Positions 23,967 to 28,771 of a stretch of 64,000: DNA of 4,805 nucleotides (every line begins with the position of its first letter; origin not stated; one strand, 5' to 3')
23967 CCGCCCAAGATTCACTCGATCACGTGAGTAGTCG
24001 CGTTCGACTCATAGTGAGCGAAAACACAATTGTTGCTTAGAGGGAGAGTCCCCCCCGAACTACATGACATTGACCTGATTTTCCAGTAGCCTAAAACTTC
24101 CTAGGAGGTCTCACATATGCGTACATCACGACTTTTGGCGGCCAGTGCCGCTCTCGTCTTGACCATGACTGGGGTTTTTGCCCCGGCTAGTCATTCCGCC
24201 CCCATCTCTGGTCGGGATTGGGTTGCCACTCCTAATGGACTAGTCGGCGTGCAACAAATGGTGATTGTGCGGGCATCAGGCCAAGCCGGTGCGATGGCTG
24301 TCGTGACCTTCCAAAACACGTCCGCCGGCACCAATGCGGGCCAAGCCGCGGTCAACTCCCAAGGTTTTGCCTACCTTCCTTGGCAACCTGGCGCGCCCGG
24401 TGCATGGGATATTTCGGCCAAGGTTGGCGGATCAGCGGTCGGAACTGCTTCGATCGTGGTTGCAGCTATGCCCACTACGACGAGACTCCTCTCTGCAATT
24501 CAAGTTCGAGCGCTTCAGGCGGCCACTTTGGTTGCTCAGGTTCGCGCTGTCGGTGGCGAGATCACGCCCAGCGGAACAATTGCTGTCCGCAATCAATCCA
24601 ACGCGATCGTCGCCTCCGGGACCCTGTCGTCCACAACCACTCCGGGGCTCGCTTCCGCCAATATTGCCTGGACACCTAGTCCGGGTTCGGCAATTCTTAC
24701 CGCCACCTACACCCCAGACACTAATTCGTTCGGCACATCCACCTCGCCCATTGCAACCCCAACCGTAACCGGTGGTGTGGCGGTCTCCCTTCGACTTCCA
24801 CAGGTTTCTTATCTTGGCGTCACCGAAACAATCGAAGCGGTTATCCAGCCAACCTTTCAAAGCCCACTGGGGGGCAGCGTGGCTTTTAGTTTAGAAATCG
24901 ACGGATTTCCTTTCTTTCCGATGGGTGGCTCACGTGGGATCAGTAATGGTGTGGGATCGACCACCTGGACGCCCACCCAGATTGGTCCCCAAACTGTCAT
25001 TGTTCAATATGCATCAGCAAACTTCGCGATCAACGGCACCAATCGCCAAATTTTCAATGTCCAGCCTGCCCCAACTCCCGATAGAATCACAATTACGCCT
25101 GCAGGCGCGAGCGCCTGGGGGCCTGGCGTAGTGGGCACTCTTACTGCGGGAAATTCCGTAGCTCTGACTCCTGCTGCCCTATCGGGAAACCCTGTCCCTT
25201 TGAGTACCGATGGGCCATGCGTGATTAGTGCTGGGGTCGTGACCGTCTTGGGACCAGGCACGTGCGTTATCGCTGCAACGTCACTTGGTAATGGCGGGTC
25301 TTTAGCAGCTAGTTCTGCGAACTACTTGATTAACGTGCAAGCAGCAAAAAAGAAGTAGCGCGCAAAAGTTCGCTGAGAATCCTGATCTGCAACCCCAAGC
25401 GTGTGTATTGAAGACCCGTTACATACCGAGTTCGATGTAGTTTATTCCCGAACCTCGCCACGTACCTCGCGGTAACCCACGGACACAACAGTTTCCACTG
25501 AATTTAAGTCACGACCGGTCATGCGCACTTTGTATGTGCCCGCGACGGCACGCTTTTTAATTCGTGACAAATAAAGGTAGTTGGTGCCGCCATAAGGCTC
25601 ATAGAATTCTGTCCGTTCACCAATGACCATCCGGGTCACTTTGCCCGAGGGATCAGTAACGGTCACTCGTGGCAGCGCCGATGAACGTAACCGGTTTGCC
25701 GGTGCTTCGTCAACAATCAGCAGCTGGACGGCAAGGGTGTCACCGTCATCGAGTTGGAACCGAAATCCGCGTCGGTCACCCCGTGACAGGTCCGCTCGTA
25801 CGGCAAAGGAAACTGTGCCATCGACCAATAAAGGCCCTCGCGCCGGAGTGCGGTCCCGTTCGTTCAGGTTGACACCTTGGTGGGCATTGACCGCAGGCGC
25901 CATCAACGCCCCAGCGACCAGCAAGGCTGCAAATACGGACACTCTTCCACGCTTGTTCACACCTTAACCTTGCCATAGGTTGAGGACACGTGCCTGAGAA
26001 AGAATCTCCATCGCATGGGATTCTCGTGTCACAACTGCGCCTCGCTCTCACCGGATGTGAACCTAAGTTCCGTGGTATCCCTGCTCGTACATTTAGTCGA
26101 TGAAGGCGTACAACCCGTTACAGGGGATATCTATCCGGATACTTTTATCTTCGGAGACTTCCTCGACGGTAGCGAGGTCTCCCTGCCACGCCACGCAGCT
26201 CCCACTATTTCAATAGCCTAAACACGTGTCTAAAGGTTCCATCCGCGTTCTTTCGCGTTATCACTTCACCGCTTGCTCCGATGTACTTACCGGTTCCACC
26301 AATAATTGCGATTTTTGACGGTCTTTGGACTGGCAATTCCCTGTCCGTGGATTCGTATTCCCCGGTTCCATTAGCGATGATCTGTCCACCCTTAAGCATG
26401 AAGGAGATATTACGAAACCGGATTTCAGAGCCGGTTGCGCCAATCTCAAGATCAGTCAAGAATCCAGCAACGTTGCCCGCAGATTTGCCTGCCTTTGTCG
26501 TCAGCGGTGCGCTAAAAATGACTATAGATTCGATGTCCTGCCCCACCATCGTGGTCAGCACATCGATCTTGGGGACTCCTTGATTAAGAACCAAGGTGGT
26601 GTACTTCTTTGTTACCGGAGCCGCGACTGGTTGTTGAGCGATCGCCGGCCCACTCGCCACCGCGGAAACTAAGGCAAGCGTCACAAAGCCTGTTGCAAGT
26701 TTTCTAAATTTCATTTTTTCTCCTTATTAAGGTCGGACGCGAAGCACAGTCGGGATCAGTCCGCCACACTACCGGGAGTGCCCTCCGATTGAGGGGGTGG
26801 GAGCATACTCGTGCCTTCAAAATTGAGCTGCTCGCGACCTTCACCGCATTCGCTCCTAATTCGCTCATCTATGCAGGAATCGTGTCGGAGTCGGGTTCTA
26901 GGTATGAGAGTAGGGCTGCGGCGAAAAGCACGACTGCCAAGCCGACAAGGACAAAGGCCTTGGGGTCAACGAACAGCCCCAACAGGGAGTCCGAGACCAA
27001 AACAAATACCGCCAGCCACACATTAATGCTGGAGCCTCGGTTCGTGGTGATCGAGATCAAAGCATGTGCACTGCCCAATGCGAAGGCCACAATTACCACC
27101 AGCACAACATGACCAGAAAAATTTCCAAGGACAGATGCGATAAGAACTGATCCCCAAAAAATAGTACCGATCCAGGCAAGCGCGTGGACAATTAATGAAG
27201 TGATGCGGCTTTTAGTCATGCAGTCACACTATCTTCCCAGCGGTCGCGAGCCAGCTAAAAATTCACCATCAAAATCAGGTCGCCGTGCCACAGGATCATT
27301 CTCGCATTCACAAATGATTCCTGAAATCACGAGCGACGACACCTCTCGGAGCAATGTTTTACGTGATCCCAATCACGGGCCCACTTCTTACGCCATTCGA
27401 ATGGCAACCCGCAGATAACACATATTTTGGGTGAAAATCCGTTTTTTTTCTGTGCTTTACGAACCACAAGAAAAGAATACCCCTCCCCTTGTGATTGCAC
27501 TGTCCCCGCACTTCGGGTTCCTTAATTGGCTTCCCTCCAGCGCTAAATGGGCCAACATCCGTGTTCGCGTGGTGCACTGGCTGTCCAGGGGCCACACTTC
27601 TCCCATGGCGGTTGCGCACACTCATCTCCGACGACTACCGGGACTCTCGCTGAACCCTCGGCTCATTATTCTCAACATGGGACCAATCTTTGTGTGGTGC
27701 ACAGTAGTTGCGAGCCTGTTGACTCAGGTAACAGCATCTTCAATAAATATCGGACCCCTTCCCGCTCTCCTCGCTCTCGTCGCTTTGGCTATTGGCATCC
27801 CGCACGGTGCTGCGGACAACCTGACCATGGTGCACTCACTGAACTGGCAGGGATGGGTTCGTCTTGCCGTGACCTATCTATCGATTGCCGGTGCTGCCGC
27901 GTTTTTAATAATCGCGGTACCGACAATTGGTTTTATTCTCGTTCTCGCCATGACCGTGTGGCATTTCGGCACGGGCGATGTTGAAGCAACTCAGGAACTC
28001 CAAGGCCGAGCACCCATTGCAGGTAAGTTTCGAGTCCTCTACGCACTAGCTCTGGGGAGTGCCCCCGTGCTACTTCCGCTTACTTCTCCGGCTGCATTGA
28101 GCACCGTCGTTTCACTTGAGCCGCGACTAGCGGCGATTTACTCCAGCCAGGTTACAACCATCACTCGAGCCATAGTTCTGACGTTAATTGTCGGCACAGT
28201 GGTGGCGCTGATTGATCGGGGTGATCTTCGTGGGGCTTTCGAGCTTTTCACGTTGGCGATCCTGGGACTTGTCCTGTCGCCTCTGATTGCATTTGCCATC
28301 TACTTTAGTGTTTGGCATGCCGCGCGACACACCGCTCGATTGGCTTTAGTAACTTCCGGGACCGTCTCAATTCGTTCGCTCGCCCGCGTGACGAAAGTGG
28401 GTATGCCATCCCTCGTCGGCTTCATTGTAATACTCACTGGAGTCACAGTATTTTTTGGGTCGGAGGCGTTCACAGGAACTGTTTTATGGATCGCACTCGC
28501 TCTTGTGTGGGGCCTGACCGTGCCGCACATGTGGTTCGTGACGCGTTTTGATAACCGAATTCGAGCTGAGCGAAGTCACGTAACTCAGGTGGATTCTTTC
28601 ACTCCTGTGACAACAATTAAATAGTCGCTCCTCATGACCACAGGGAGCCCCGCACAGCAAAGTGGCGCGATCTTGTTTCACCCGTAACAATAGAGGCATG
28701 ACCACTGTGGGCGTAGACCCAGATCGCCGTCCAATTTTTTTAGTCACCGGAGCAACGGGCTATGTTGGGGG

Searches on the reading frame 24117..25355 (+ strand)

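Call 13: search_protein_families(library=pfam, proteins=[window:24117-25355:+], max_evalue=0.001)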
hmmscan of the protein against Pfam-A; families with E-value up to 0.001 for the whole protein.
window:24117-25355:+ (413 aa): 1 family
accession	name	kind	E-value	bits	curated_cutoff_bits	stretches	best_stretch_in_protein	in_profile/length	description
PF16640.11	Big_3_5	-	3.6e-10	40.7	35.5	1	133-218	11-88/88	Bacterial Ig-like domain (group 3)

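Call 30: search_protein_families(library=ncbifam, proteins=[window:24117-25355:+], max_evalue=0.001)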
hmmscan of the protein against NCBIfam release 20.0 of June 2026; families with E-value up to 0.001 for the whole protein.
window:24117-25355:+ (413 aa): 0 families

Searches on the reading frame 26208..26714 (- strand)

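Call 13: search_protein_families(library=pfam, proteins=[window:26208-26714:-], max_evalue=0.001)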
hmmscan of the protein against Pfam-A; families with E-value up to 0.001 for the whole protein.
window:26208-26714:- (169 aa): 1 family
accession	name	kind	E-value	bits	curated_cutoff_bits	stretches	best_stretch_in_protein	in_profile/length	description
PF03018.19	Dirigent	-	0.00045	20.4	29.1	1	63-158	39-132/148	Dirigent-like protein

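Call 30: search_protein_families(library=ncbifam, proteins=[window:26208-26714:-], max_evalue=0.001)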
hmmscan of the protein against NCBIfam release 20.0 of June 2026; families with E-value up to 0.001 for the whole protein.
window:26208-26714:- (169 aa): 0 families

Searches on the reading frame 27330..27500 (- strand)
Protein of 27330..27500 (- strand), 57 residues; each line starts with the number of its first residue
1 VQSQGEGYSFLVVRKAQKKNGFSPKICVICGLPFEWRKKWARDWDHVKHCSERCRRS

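Call 58: search_protein_families(library=pfam, proteins=[window:27330-27500:-], max_evalue=0.01)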
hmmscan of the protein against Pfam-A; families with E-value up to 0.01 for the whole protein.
window:27330-27500:- (57 aa): 1 family
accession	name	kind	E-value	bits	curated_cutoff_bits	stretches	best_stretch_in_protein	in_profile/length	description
PF10013.15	DUF2256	-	1.3e-19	70.5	25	1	18-57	1-40/40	Uncharacterized protein conserved in bacteria (DUF2256)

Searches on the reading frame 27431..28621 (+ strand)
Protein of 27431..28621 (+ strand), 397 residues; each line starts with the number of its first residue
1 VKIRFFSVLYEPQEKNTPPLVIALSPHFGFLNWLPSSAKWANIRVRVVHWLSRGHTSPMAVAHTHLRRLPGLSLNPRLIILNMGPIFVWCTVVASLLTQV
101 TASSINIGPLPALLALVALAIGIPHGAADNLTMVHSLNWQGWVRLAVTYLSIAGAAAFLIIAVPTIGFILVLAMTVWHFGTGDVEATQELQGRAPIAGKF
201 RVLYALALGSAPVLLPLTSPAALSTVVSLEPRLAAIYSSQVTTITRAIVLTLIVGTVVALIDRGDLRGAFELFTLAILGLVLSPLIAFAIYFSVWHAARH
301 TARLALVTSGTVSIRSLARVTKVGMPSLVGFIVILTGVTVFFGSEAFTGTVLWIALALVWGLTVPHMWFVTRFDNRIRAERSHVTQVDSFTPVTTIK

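Call 13: search_protein_families(library=pfam, proteins=[window:27431-28621:+], max_evalue=0.001)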
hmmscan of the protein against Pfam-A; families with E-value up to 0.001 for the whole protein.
window:27431-28621:+ (397 aa): 1 family
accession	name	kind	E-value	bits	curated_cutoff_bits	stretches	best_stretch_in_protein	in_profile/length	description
PF15461.11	BCD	-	2.2e-33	116.5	28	1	118-372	3-265/267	Beta-carotene 15,15'-dioxygenase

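Call 30: search_protein_families(library=ncbifam, proteins=[window:27431-28621:+], max_evalue=0.001)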
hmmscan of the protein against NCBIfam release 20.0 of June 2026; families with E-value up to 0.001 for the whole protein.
window:27431-28621:+ (397 aa): 1 family
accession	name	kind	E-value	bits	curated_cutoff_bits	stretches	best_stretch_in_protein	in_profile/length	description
TIGR03753.1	blh_monoox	subfamily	2.3e-39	135.6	95.25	1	114-370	3-259/260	beta-carotene 15,15'-dioxygenase, Brp/Blh family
